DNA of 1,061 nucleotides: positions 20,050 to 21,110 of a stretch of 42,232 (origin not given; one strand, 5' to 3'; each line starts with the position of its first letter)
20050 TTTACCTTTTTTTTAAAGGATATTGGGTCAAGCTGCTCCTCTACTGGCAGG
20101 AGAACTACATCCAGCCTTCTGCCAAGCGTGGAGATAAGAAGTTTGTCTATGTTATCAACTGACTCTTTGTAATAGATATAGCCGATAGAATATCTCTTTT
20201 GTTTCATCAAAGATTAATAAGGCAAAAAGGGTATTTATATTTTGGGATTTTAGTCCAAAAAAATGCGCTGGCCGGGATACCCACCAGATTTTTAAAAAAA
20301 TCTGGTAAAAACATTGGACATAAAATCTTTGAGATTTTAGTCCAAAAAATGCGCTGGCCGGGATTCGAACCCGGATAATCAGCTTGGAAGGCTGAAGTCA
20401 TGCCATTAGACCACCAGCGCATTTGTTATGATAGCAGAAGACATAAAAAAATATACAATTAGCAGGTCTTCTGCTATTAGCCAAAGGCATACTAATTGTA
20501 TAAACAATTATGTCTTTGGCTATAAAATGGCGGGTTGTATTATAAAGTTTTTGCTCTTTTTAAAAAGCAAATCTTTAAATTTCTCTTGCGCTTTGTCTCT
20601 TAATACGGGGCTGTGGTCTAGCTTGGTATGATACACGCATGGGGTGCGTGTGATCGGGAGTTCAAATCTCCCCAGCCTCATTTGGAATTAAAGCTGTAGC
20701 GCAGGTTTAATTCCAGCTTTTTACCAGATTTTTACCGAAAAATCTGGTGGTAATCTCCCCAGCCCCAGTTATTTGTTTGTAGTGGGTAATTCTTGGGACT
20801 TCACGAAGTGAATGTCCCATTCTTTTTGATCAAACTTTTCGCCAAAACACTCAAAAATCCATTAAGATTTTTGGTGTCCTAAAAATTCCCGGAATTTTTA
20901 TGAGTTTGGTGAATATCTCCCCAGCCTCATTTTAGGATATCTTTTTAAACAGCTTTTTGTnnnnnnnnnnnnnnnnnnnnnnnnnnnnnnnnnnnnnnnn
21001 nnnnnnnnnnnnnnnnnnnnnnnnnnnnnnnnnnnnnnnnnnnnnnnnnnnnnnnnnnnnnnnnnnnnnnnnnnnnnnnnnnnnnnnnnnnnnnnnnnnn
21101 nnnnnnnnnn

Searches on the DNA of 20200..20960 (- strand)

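Call 30: search_rna_families(source=window, start=20200, end=20960, threshold=evalue, max_evalue=10)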
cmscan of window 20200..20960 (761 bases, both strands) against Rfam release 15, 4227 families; matches with E-value up to 10: 14.
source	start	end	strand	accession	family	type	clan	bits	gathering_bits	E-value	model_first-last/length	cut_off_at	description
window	20350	20420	-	RF00005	tRNA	Gene; tRNA;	CL00001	68.5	29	9.8e-15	1-71/71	no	tRNA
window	20607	20680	+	RF00005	tRNA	Gene; tRNA;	CL00001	53.4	29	1.4e-10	1-71/71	no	tRNA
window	20307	20425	-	RF02435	SpF41_sRNA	Gene; sRNA;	-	31.1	52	0.0079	1-105/105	no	Streptococcus sRNA SpF41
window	20467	20537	+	RF00904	mir-392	Gene; miRNA;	-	24.2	62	0.038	1-75/75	no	mir-392 microRNA precursor family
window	20475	20552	+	RF02434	SpF39_sRNA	Gene; sRNA;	-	22.3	60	3.4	1-109/109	no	Streptococcus sRNA SpF39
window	20351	20420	-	RF01684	mascRNA-menRNA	Gene;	-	20.6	42.5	0.17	1-56/56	no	MALAT1-associated small cytoplasmic RNA/MEN beta RNA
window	20242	20350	-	RF02579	tsr26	Gene; sRNA;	-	20.4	141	1.9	1-122/122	no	S. aureus tsr26 small RNA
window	20541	20583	+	RF04343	Plastid-psbA-2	Cis-reg;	CL00153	18.5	55.8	1.2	1-60/60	no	Plastid-psbA-2 3UTR RNA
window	20439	20515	-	RF04111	MIR6274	Gene; miRNA;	-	18.1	80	2.1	1-107/107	no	MIR6274 microRNA precursor family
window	20416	20493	+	RF03636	MIR4376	Gene; miRNA;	-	18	60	0.86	1-88/88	no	MIR4376 microRNA precursor family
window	20438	20509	-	RF02811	FHbp_thermometer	Cis-reg; thermoregulator;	-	17.9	104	5.9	1-73/73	no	FHbp 5' UTR thermometer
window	20689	20720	-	RF03694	mir-266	Gene; miRNA;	-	16.9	80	3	27-58/83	no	mir-266 microRNA precursor family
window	20829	20895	-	RF00821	mir-249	Gene; miRNA;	-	13.8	70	8.9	1-97/97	no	mir-249 microRNA precursor family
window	20423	20540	-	RF00040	rne5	Cis-reg;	-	11.4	180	0.72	1-333/333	no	RNase E 5' UTR element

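Call 101: build_rna_model(alignment_id=A3, structure=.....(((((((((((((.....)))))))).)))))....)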
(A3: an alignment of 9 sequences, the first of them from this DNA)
Model R1 built from alignment A3 (9 sequences, 41 columns); structure: as given.
model positions 39; base pairs 13; branch points 0; effective number of sequences 9; information 1.193 bits per position. Calibrated on 0.2 Mb of random sequence (short: E-values are rough).
structure used (alignment columns):
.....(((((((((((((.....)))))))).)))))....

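Call 102: search_with_rna_model(model_id=R1, sources=[window, L001, L002, L003, L004, L005, L006, L007, L128, L129, L130, L131, L132, L133, L134, L135, L136], max_evalue=10)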
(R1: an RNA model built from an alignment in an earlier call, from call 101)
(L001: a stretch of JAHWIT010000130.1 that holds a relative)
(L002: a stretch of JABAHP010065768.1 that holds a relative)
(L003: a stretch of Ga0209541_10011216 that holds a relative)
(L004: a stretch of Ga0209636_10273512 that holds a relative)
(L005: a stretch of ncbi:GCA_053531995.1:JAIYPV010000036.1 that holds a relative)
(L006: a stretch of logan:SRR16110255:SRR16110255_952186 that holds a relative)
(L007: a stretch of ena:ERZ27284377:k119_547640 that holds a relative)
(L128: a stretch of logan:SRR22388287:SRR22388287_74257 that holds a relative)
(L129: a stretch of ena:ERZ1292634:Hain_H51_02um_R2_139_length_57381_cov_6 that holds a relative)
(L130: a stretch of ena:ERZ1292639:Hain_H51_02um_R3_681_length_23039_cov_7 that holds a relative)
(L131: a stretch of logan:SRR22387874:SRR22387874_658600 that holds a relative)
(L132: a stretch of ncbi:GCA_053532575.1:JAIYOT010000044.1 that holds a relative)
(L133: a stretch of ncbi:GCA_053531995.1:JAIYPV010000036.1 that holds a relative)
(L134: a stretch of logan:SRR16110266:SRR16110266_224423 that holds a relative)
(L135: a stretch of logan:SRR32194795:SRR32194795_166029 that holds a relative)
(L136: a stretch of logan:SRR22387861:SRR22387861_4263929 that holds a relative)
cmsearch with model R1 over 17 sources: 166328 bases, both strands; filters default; matches with E-value up to 10: 29.
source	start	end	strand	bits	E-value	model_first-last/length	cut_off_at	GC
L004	335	373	+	58.6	3.6e-14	1-39/39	no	0.46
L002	211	249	+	57.9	5.6e-14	1-39/39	no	0.44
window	31654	31692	-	57.6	6.6e-14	1-39/39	no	0.44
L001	97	135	+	54.9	4.3e-13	1-39/39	no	0.41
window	31399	31437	-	54.3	6.4e-13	1-39/39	no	0.36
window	31922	31960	-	53.4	1.2e-12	1-39/39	no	0.44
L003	4705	4741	+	50.7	6.8e-12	1-39/39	no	0.41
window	20312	20348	-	47.2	7.2e-11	1-39/39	no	0.27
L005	19383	19421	+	46.4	1.3e-10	1-39/39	no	0.46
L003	10354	10390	+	30.7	4.9e-06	1-39/39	no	0.46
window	31398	31436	+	28.6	1.9e-05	1-39/39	no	0.36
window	14810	14840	+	26.6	7.3e-05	1-39/39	no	0.42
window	31921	31959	+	25.2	0.00019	1-39/39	no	0.41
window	20791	20821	+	24.2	0.00037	1-39/39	no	0.45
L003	4706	4742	-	23.8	0.0005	1-39/39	no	0.41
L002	212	250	-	22.2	0.0014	1-39/39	no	0.44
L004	336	374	-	21.6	0.0022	1-39/39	no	0.46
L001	98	136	-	17.5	0.035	1-39/39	no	0.41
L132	9413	9430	-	14.1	0.33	10-31/39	no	0.17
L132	9414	9431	+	10.8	3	10-31/39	no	0.17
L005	16872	16888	+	9.5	7.3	12-28/39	no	0.35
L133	9333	9349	-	9.3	8.2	11-29/39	no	0.24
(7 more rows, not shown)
